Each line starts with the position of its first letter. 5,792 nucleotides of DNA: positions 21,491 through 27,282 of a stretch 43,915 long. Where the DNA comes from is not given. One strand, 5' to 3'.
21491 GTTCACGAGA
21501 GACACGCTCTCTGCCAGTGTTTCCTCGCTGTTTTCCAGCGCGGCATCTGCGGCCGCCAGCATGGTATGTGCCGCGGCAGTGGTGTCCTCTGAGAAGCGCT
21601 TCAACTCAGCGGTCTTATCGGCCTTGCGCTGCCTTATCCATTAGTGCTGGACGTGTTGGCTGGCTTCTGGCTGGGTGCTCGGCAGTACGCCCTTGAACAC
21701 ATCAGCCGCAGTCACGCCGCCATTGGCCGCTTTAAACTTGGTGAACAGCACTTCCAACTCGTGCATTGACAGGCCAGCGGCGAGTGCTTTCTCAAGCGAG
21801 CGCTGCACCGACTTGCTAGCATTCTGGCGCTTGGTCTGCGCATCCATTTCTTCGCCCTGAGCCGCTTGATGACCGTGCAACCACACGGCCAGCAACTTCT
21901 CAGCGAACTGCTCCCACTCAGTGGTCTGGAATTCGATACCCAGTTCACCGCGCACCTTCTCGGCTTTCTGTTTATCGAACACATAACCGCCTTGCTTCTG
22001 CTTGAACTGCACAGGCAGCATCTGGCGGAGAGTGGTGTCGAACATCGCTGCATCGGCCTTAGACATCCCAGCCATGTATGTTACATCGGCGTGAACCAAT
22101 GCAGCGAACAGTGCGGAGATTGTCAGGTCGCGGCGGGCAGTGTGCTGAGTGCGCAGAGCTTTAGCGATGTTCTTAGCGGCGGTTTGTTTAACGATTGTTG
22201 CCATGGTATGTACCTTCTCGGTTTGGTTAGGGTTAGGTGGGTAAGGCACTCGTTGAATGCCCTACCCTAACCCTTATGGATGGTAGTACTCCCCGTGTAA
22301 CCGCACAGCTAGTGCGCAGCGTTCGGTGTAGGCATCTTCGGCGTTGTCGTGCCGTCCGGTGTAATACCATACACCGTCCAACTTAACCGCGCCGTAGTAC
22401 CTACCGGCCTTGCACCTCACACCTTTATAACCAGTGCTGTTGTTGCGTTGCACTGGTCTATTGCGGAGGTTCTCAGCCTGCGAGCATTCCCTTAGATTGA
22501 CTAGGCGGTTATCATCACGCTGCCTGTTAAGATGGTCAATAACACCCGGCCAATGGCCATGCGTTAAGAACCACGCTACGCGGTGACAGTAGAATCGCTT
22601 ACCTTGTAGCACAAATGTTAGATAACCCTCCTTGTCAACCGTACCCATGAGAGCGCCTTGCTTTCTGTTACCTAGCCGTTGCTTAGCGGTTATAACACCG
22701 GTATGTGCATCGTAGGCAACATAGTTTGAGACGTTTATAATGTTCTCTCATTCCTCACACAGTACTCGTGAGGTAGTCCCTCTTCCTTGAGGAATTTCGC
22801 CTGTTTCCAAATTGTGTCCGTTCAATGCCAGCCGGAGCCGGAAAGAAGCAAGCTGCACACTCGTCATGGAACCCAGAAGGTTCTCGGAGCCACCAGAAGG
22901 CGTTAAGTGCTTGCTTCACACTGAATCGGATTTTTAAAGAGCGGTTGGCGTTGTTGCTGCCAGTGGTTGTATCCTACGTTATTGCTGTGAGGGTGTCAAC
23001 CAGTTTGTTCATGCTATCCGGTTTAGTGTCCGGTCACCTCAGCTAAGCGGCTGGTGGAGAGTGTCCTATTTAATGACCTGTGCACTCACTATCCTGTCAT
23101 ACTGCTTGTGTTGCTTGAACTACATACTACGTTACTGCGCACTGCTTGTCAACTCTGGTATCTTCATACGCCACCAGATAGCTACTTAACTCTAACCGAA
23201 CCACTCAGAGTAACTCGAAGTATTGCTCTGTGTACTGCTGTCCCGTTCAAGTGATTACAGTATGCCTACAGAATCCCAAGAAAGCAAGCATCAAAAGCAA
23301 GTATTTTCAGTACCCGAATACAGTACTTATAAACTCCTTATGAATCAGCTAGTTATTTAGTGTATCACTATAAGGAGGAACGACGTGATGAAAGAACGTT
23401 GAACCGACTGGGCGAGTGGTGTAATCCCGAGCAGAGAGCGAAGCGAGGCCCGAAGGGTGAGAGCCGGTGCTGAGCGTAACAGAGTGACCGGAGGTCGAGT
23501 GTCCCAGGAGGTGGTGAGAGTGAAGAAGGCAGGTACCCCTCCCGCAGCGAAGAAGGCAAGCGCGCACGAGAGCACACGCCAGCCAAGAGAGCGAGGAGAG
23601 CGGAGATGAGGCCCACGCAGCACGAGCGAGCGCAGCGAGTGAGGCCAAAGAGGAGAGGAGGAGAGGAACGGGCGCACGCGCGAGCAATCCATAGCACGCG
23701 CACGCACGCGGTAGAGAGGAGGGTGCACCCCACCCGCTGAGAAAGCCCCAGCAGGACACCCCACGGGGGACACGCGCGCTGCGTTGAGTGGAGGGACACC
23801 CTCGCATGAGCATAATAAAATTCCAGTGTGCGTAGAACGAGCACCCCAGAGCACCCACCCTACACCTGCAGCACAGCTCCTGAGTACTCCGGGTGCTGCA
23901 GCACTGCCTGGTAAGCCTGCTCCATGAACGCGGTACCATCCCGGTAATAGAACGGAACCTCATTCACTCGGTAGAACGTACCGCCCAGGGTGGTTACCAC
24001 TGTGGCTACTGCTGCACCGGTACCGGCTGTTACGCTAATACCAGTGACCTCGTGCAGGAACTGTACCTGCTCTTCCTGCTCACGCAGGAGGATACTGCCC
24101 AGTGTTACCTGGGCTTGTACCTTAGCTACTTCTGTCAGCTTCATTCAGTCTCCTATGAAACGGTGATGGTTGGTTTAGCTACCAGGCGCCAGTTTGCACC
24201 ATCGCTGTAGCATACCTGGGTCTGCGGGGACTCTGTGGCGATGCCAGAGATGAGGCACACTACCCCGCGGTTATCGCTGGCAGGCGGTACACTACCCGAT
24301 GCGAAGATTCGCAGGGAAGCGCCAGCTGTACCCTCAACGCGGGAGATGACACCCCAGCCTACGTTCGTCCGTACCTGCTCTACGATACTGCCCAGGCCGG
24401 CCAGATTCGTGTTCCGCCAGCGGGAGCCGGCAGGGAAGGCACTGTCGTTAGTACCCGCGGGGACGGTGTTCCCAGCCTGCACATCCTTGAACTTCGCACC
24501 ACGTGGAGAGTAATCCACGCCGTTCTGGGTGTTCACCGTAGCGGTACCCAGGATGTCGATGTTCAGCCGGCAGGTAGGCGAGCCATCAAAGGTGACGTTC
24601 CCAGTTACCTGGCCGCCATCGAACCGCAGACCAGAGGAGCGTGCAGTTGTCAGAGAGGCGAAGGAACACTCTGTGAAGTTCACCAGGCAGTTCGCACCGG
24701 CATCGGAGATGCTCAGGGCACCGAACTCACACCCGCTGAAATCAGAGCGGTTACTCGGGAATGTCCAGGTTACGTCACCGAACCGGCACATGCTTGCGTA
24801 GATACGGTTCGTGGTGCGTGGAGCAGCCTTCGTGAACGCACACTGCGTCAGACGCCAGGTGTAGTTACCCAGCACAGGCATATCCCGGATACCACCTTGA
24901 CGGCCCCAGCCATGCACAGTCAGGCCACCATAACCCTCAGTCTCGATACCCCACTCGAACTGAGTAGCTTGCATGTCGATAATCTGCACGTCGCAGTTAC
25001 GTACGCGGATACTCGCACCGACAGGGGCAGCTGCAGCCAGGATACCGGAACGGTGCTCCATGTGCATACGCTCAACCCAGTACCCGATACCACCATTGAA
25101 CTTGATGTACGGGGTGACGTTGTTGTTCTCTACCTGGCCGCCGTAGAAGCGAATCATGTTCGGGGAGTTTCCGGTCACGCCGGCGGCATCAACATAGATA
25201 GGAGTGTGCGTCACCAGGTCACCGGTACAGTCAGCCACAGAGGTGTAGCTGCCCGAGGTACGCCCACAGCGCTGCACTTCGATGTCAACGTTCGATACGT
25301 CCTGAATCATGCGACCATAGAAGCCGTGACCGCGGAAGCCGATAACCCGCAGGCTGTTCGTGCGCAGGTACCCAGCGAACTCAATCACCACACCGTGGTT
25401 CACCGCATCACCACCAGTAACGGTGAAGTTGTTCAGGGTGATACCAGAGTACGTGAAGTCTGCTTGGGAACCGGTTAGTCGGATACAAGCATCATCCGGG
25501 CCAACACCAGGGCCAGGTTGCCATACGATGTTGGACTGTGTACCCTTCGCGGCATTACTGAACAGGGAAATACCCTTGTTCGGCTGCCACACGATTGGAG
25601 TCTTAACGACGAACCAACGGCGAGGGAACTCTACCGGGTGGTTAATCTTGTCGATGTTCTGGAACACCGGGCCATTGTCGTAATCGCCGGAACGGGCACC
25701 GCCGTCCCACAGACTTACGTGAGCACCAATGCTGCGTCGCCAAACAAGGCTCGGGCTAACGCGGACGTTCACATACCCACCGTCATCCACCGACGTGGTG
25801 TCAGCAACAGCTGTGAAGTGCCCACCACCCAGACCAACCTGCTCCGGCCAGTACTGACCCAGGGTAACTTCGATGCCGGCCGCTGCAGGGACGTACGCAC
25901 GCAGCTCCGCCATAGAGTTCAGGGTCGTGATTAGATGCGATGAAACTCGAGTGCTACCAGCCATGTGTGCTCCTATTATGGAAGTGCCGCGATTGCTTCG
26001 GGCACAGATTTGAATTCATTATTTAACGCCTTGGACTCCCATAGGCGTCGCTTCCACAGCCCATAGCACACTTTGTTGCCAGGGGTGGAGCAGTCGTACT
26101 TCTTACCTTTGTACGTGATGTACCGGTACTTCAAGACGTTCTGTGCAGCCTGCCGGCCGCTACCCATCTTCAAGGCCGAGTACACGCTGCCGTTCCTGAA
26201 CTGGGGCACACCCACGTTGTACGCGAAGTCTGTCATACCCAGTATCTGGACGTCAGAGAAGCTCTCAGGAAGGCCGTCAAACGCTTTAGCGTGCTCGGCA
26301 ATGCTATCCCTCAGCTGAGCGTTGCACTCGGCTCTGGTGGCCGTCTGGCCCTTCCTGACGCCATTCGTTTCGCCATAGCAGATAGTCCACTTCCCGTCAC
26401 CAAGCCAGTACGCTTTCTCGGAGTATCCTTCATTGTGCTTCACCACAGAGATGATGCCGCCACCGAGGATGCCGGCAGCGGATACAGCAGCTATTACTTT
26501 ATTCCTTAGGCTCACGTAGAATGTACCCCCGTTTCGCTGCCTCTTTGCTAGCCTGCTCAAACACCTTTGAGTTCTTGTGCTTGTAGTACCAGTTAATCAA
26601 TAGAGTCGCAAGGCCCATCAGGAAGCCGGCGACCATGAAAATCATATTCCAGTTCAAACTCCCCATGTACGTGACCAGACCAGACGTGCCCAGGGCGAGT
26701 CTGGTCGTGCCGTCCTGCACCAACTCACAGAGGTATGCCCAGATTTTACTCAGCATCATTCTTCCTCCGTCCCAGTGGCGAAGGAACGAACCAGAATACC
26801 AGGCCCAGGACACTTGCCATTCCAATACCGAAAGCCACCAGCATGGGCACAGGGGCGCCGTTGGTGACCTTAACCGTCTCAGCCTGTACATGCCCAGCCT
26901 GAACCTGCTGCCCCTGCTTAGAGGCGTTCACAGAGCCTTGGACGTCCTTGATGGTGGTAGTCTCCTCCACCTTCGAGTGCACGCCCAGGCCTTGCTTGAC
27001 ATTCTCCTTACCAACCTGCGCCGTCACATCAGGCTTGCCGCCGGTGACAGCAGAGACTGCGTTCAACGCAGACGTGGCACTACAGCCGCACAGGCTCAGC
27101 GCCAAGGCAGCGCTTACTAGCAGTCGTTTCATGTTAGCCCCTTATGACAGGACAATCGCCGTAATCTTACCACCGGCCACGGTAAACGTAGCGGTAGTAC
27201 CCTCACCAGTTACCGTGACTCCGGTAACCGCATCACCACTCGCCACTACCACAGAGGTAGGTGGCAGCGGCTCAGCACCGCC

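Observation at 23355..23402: A phage-promoter copy inverted relative to every gene, firing into the genome-junction tract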

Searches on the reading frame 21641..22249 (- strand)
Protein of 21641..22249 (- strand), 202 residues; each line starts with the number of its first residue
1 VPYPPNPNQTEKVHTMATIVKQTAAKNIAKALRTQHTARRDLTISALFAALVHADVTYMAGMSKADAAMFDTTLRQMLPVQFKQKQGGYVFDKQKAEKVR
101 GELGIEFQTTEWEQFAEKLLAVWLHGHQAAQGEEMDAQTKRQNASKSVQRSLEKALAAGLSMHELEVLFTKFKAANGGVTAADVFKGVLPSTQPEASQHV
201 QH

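Call 12: search_protein_families(library=phrogs, proteins=[window:21641-22249:-], max_evalue=0.001)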
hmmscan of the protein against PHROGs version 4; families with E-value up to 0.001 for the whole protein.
window:21641-22249:- (202 aa): 1 family
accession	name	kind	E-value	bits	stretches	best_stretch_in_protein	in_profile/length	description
phrog_5277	-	unknown function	4.5e-32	112.2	1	14-169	3-172/190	-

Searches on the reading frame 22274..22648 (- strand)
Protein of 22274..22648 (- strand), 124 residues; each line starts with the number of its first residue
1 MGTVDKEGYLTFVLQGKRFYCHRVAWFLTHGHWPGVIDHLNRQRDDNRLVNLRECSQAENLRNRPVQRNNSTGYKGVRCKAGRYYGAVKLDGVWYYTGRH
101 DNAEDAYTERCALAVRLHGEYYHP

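Call 12: search_protein_families(library=phrogs, proteins=[window:22274-22648:-], max_evalue=0.001)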
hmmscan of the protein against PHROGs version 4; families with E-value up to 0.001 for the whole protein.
window:22274-22648:- (124 aa): 8 families
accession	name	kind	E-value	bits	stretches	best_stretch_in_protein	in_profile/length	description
phrog_99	-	DNA, RNA and nucleotide metabolism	4.3e-43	149.4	1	2-122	143-264/383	HNH endonuclease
phrog_4578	-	DNA, RNA and nucleotide metabolism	1.2e-18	68.3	1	22-121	15-118/130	HNH endonuclease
phrog_3593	-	DNA, RNA and nucleotide metabolism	3.8e-14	53.9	1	2-115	76-192/210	HNH endonuclease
phrog_59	-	DNA, RNA and nucleotide metabolism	1.5e-09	38.7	1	5-64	172-235/423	HNH endonuclease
phrog_374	-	DNA, RNA and nucleotide metabolism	9.5e-07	29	1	51-121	339-410/617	HNH endonuclease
phrog_959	-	DNA, RNA and nucleotide metabolism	1.1e-06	29.4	1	5-69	40-111/138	HNH endonuclease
phrog_1872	-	DNA, RNA and nucleotide metabolism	0.00018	22.5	1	6-40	47-85/166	endonuclease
phrog_36769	-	unknown function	0.00087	19.7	1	13-78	234-301/367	-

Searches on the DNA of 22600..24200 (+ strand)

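Call 6: search_dna_similar(query=window:22600-24200:+, collection=phages, mode=near, max_rows=40)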
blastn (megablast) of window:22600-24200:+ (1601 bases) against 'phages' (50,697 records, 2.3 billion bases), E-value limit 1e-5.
No match.

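Call 78: search_rna_families(source=window, start=22600, end=24200, threshold=evalue, max_evalue=1)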
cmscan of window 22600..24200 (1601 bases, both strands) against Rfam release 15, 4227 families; matches with E-value up to 1: 0.
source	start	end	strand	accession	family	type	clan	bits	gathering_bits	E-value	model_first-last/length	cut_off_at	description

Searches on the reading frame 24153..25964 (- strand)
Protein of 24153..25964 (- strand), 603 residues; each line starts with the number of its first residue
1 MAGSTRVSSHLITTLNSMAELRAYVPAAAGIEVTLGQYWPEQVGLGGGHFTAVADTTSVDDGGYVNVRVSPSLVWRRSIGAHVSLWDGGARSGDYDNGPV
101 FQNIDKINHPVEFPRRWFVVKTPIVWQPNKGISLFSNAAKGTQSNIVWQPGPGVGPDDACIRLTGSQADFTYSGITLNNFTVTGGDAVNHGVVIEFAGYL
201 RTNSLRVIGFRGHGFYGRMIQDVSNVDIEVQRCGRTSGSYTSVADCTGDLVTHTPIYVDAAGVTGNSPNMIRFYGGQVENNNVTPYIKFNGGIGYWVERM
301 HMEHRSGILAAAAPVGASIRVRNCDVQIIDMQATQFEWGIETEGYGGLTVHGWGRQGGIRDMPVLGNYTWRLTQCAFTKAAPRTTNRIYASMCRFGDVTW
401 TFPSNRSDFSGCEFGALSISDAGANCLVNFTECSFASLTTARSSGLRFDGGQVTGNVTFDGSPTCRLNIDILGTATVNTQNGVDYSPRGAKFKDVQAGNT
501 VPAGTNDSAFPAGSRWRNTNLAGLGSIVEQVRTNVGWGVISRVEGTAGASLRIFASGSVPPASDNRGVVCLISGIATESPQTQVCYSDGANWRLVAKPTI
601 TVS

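Call 12: search_protein_families(library=phrogs, proteins=[window:24153-25964:-], max_evalue=0.001)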
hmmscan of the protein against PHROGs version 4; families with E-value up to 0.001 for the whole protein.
window:24153-25964:- (603 aa): 4 families
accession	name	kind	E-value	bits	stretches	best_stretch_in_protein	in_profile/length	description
phrog_27731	-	unknown function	8.1e-58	197.3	1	11-512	111-649/688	-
phrog_4250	-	tail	2.2e-11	43.9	1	12-80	149-217/786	EPS depolymerase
phrog_7173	-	tail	1.3e-06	28.6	1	11-99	146-235/626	tail spike protein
phrog_4818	-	tail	0.00013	21.2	1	11-103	236-327/896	tail fiber protein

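Call 18: find_related_loci(query=window:24153-25964:-, collection=viral_contigs, flank=10000)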
Query window:24153-25964:- (603 aa) in viral_contigs; peptide patterns used: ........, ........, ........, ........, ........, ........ (x = any residue, [..] = any of these).
5 stretches matched a pattern, but none encodes a relative of the query by tblastn (E <= 1e-3).

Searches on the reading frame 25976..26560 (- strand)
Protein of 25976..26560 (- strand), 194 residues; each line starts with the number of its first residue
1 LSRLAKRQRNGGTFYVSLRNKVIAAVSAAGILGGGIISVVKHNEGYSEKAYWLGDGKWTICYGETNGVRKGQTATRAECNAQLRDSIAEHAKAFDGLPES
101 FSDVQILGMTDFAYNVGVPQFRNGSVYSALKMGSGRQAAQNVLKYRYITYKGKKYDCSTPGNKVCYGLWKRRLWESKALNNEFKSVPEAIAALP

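Call 12: search_protein_families(library=phrogs, proteins=[window:25976-26560:-], max_evalue=0.001)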
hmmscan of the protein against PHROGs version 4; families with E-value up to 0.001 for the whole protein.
window:25976-26560:- (194 aa): 3 families
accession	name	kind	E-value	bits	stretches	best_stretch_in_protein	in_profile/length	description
phrog_7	-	lysis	3.5e-34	119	1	23-189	535-705/873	endolysin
phrog_3572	-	lysis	5.1e-05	22.9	1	38-117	269-357/653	endolysin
phrog_33083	-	lysis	0.00019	21.2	1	37-155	8-126/456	endolysin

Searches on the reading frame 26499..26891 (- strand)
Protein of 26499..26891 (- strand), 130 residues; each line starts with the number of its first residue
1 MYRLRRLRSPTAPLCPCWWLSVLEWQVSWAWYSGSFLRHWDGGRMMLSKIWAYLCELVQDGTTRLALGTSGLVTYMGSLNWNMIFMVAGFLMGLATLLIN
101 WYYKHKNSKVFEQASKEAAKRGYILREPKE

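Call 12: search_protein_families(library=phrogs, proteins=[window:26499-26891:-], max_evalue=0.001)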
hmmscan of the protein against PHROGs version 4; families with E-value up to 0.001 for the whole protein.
window:26499-26891:- (130 aa): 2 families
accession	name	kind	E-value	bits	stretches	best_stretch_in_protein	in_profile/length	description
phrog_20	-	lysis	5.3e-17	63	1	59-120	32-97/151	holin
phrog_4237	-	lysis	6.6e-06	26.9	1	65-117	20-72/93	holin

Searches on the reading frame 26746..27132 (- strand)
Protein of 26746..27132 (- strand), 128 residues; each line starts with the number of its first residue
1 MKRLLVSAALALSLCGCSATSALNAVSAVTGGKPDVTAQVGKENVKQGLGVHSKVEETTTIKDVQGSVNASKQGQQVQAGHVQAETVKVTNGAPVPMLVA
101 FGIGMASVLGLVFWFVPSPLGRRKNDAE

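Call 12: search_protein_families(library=phrogs, proteins=[window:26746-27132:-], max_evalue=0.001)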
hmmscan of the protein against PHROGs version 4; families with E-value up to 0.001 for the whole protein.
window:26746-27132:- (128 aa): 2 families
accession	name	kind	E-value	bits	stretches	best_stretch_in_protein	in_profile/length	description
phrog_1804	-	lysis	3.3e-32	112.2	1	1-125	2-135/136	Rz-like spanin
phrog_36050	-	unknown function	0.00052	20.8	1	1-84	1-81/161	-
